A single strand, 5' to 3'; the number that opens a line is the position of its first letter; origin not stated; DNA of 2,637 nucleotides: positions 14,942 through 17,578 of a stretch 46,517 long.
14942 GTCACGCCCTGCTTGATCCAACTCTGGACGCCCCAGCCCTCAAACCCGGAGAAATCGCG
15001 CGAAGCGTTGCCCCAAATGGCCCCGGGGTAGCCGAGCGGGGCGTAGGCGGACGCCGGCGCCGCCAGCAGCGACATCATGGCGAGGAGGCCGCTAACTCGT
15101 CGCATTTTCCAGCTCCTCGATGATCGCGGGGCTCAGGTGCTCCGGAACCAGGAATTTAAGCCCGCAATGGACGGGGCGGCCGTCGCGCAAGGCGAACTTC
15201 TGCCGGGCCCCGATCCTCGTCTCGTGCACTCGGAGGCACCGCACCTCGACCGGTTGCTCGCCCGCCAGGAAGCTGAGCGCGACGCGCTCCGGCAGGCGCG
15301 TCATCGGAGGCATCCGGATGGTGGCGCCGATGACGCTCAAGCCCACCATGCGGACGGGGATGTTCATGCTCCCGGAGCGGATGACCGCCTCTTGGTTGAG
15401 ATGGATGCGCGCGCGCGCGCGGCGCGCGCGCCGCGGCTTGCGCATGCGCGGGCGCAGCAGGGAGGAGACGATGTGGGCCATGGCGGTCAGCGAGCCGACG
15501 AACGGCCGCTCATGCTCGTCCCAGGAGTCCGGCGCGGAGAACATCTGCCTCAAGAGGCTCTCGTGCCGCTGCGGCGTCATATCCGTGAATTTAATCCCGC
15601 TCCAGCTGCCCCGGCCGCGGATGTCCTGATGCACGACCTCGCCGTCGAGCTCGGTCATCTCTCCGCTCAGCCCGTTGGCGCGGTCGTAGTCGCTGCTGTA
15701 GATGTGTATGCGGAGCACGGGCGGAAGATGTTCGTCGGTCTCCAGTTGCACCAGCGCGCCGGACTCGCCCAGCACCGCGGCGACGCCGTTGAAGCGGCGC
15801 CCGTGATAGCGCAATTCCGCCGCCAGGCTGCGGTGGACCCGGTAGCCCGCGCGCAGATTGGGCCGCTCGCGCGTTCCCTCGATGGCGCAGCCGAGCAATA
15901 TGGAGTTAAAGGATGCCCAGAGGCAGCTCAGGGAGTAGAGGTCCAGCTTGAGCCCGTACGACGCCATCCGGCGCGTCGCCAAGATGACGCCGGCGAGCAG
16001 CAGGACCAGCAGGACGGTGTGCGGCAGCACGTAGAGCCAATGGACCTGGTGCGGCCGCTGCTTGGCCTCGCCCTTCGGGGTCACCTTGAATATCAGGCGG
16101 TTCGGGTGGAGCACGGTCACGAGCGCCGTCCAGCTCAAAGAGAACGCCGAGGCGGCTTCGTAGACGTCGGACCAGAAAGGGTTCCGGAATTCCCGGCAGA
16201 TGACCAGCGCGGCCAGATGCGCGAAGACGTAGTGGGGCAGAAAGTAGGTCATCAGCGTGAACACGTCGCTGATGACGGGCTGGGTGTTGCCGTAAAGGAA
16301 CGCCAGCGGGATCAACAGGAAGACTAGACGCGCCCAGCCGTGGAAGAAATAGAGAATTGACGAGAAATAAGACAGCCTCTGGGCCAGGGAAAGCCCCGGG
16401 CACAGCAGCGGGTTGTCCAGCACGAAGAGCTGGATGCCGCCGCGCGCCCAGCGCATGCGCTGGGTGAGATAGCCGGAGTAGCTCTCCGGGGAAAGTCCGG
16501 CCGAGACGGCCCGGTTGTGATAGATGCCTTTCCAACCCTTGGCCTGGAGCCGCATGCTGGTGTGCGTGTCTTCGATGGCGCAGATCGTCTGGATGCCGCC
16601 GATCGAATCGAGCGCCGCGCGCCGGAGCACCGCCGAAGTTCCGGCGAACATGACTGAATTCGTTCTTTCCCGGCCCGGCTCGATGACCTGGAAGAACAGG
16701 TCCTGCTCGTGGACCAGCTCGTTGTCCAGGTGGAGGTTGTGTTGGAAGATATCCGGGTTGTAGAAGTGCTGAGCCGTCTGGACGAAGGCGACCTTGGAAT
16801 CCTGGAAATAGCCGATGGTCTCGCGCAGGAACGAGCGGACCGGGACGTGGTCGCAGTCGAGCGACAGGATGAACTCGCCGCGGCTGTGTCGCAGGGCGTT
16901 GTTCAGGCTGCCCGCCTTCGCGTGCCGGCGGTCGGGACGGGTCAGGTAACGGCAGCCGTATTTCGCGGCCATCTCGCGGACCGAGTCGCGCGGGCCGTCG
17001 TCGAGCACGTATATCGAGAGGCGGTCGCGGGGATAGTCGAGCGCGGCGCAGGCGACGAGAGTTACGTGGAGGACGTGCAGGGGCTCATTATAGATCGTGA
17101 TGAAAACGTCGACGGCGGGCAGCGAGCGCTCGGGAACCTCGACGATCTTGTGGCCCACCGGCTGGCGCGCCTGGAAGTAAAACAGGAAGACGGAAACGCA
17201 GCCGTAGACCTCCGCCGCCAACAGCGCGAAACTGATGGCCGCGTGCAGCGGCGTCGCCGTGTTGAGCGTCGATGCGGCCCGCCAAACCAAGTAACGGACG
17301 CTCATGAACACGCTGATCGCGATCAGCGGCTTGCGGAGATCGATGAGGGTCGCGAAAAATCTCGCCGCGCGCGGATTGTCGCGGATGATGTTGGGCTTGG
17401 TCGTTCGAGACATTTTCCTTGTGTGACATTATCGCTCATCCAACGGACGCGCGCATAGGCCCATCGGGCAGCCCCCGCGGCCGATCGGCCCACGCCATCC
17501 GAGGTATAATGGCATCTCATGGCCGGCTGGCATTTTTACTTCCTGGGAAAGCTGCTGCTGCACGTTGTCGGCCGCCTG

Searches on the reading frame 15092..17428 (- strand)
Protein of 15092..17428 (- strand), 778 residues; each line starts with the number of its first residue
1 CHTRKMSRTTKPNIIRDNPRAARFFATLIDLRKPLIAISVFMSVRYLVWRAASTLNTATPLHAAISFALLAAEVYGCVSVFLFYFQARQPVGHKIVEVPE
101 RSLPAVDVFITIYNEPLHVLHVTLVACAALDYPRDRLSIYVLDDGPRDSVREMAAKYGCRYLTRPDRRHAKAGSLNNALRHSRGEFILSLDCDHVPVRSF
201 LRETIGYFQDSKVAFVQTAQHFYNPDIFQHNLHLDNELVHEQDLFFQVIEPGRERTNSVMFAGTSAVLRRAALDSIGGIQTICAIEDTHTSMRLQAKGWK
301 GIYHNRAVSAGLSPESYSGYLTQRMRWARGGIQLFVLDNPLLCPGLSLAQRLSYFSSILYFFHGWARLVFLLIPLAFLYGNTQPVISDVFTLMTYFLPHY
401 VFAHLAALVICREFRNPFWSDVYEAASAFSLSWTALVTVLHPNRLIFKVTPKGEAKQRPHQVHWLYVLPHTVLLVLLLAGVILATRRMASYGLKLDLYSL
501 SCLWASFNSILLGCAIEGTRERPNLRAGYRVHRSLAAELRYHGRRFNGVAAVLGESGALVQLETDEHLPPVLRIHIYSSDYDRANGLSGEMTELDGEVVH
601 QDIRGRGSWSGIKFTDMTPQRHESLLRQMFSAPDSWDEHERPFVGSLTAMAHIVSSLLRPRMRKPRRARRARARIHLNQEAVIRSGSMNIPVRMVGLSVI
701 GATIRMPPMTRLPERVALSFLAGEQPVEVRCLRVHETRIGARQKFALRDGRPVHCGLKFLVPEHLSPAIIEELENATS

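Call 73: search_protein_families(library=pfam, proteins=[window:15092-17428:-], max_evalue=0.0001)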
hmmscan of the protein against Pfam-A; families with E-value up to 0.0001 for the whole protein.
window:15092-17428:- (778 aa): 6 families
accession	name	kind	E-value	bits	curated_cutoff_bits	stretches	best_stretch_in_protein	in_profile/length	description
PF00535.33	Glycos_transf_2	-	6.5e-22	78.7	23.3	1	108-276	2-167/168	Glycosyl transferase family 2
PF13632.12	Glyco_trans_2_3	-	3.3e-21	76.4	27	1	186-397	1-187/198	Glycosyl transferase family group 2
PF13641.12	Glyco_tranf_2_3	-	3.8e-21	76.6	27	1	104-330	1-230/230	Glycosyltransferase like family 2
PF03552.20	Cellulose_synt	-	1.2e-18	67.5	24.7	2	284-475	422-626/722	Cellulose synthase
PF07238.19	PilZ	-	1.3e-10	41.9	22.5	1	525-630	2-101/102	PilZ domain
PF13506.12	Glyco_transf_21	-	3.1e-07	30.4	21.7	1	171-329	18-174/174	Glycosyl transferase family 21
